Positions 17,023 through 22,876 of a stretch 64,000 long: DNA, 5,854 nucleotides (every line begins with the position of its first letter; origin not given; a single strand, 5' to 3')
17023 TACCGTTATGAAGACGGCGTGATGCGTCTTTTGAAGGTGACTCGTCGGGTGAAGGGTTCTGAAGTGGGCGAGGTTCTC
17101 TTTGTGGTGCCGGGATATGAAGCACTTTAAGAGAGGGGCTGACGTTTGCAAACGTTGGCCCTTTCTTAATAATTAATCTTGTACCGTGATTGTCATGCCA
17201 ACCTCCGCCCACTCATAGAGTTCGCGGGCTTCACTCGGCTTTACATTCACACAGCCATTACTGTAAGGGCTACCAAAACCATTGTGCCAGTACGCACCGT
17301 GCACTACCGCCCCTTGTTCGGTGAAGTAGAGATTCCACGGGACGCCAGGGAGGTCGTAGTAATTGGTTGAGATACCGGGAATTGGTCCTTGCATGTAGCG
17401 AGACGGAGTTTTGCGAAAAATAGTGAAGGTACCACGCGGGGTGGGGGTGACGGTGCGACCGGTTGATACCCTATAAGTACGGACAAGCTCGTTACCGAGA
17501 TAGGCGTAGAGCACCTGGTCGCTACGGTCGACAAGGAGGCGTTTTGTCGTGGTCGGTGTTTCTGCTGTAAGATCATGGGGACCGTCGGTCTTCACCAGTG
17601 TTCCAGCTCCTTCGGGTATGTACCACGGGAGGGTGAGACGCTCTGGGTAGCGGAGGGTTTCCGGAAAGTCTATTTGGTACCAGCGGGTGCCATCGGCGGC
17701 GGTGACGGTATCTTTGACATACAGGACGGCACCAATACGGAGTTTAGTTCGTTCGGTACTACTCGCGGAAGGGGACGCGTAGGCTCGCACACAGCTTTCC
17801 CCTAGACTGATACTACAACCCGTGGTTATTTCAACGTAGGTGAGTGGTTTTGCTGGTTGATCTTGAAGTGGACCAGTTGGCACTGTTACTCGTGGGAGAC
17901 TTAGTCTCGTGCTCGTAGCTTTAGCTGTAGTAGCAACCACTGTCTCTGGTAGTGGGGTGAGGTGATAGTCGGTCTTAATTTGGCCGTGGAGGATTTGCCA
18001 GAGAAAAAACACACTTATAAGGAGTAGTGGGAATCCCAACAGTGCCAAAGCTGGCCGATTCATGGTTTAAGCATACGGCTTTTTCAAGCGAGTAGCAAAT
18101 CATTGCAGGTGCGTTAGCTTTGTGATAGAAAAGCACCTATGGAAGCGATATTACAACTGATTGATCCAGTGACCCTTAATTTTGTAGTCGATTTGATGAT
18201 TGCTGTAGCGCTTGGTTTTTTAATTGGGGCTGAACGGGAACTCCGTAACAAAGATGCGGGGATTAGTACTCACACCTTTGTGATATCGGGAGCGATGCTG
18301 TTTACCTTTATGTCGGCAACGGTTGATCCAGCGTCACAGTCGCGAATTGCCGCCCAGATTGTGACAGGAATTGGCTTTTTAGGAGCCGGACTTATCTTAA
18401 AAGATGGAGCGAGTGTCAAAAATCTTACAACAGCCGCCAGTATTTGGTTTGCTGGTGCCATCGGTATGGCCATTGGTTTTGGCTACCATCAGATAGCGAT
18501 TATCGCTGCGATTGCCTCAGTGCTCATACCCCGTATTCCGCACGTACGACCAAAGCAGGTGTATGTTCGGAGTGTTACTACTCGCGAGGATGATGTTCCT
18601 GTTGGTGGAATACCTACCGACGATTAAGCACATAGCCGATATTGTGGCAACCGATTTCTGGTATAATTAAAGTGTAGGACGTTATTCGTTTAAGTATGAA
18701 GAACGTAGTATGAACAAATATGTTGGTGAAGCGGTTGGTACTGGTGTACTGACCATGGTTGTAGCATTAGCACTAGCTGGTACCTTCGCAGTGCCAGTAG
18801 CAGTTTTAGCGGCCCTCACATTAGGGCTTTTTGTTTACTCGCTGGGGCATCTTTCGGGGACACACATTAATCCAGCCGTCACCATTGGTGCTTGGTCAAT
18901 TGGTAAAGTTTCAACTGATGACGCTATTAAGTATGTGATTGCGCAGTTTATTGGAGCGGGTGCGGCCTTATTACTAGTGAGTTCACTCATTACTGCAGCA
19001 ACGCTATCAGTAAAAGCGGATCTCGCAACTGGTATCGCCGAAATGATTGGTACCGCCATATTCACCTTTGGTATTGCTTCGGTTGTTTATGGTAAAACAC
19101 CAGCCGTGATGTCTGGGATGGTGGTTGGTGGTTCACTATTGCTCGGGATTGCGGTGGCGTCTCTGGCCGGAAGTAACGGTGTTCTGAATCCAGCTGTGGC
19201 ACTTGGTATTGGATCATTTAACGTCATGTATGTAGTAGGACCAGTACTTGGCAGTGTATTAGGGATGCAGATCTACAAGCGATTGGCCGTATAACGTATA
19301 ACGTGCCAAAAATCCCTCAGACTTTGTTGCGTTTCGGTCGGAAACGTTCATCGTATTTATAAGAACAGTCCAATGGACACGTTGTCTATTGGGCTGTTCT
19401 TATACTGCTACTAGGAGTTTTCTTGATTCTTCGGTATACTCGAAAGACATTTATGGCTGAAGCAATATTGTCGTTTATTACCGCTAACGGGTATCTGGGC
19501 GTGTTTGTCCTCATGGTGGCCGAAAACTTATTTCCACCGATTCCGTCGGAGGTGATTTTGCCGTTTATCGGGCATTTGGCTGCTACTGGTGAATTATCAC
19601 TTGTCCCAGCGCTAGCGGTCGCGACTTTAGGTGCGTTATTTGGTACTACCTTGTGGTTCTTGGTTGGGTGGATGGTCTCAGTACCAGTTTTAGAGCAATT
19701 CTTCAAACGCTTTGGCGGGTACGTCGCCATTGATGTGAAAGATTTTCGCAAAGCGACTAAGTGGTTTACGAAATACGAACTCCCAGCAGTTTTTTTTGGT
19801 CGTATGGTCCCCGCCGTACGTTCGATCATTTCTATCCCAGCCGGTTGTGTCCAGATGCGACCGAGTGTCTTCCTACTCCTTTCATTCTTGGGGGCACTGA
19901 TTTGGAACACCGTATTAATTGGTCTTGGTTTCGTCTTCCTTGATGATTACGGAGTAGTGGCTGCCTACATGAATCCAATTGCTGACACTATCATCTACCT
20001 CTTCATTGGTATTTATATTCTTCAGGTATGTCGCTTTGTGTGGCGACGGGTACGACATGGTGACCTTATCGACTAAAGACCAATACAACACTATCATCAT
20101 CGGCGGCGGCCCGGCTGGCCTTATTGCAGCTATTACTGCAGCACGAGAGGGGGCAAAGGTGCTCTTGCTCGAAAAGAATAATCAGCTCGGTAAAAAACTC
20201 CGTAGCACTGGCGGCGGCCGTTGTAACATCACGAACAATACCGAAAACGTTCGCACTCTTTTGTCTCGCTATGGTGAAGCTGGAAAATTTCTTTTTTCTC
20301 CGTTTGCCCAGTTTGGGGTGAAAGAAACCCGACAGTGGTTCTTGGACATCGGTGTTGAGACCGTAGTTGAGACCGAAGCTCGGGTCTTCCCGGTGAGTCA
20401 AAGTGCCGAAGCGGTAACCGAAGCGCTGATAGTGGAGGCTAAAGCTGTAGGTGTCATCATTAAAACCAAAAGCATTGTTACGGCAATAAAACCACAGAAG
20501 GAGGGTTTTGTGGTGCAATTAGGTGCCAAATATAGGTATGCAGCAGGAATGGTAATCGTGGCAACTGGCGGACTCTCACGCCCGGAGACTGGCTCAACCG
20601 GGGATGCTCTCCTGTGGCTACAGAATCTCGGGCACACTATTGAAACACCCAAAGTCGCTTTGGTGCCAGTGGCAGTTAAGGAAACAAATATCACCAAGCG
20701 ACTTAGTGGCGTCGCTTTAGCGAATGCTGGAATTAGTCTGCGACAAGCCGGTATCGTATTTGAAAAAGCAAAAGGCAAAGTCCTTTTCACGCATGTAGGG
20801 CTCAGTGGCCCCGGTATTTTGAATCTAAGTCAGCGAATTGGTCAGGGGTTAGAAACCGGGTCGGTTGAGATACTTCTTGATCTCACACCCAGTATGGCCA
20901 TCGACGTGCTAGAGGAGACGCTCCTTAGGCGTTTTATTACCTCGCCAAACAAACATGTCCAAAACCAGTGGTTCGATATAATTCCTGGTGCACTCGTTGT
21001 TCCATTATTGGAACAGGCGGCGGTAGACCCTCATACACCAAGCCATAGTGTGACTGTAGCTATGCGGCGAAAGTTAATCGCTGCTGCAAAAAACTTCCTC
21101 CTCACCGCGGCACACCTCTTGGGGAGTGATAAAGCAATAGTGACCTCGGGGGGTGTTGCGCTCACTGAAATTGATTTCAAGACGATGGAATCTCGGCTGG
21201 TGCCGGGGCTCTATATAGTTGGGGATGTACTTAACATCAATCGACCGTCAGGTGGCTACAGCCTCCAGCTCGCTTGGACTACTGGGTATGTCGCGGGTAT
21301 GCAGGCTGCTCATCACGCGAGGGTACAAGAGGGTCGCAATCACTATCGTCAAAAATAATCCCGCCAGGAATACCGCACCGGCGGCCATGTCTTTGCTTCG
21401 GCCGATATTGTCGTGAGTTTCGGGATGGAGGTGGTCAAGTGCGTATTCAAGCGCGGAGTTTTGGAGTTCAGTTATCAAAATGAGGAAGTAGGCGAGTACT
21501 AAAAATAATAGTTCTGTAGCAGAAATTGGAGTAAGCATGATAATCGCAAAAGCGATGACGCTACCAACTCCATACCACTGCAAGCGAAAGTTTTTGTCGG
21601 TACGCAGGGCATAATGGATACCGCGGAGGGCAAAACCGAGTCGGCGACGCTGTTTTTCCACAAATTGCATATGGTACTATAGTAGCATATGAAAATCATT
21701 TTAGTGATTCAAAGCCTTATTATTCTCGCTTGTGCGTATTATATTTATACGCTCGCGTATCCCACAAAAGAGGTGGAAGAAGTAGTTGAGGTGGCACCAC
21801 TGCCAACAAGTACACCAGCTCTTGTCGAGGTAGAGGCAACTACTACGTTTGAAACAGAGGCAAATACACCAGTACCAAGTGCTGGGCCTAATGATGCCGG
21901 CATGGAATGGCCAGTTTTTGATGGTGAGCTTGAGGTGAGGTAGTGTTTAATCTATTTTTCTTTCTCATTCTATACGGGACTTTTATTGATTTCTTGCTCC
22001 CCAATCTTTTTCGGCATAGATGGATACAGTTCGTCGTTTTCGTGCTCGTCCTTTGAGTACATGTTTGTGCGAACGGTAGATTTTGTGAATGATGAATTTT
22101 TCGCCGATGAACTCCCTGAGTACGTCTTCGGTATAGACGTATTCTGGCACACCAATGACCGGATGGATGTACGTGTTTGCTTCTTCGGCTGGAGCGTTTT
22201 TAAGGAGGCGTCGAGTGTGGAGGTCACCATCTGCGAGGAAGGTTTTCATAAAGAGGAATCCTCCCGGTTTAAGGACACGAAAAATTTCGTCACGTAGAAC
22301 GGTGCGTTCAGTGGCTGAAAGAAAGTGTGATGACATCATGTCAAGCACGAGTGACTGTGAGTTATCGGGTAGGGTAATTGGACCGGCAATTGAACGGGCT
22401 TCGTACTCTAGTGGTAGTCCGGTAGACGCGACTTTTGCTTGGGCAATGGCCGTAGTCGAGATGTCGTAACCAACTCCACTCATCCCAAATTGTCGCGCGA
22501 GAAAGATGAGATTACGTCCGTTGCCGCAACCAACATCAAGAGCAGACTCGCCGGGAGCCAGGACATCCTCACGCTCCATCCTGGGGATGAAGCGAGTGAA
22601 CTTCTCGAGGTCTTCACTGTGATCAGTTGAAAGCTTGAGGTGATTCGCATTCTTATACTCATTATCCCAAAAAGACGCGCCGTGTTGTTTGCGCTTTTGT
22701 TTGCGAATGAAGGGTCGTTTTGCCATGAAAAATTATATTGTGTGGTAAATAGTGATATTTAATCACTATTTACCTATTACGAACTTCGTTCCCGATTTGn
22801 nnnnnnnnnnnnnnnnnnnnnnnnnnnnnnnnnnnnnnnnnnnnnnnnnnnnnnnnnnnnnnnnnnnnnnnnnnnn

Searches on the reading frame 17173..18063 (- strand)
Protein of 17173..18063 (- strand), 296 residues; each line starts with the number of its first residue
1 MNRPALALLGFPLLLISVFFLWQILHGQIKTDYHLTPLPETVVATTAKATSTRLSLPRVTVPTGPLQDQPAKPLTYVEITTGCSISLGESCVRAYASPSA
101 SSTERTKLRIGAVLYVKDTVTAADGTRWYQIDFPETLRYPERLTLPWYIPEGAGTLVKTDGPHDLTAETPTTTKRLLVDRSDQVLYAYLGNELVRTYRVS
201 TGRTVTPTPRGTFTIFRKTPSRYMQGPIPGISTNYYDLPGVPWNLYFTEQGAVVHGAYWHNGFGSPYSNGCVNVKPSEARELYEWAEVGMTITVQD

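Call 62: search_protein_families(library=pfam, proteins=[window:17173-18063:-], max_evalue=0.00001)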
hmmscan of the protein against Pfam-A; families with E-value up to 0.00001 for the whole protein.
window:17173-18063:- (296 aa): 1 family
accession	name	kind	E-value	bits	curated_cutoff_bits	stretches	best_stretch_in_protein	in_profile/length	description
PF03734.19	YkuD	-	2.7e-23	83.6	23.4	1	174-294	2-146/146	L,D-transpeptidase catalytic domain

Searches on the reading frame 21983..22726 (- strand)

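Call 3: search_protein_families(library=pfam, proteins=[window:21983-22726:-], max_evalue=1)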
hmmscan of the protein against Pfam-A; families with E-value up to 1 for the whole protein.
window:21983-22726:- (247 aa): 17 families
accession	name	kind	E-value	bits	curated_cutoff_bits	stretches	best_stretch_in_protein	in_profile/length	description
PF13649.12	Methyltransf_25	-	1.3e-14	55.1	27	1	63-156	2-97/97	Methyltransferase domain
PF08241.18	Methyltransf_11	-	4.4e-14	53.3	21.2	1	63-159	1-94/95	Methyltransferase domain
PF13847.12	Methyltransf_31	-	8.6e-11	42.2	27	1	58-186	3-128/145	Methyltransferase domain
PF13489.12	Methyltransf_23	-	2e-09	37.8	27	1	44-185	10-140/164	Methyltransferase domain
PF08242.18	Methyltransf_12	-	1.5e-07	32.5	30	1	63-158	1-98/98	Methyltransferase domain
PF02353.26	CMAS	-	6.8e-05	22.7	27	1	56-166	60-170/273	Mycolic acid cyclopropane synthetase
PF07021.18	MetW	-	0.00062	19.9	21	1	55-96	10-51/193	Methionine biosynthesis protein MetW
PF01209.24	Ubie_methyltran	-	0.00095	19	20.1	1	55-160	44-151/233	ubiE/COQ5 methyltransferase family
PF03848.20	TehB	-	0.0018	18.2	20.4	1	53-95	26-66/193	Tellurite resistance protein TehB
PF05724.17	TPMT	-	0.011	15.9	26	1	18-97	4-75/218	Thiopurine S-methyltransferase (TPMT)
PF07757.19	AdoMet_MTase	-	0.013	16.2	27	1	61-90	64-92/115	Predicted AdoMet-dependent methyltransferase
PF02390.23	Methyltransf_4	-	0.024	14.6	24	0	62-97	5-41/173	Putative methyltransferase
PF03291.22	mRNA_G-N7_MeTrfase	-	0.035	13.6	26.6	0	61-98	64-101/315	mRNA (guanine-N(7))-methyltransferase domain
PF08003.17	Methyltransf_9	-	0.085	12.3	23.8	1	59-190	116-247/315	Protein of unknown function (DUF1698)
PF01135.25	PCMT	-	0.11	12.7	20.3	1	56-91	71-108/210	Protein-L-isoaspartate(D-aspartate) O-methyltransferase (PCMT)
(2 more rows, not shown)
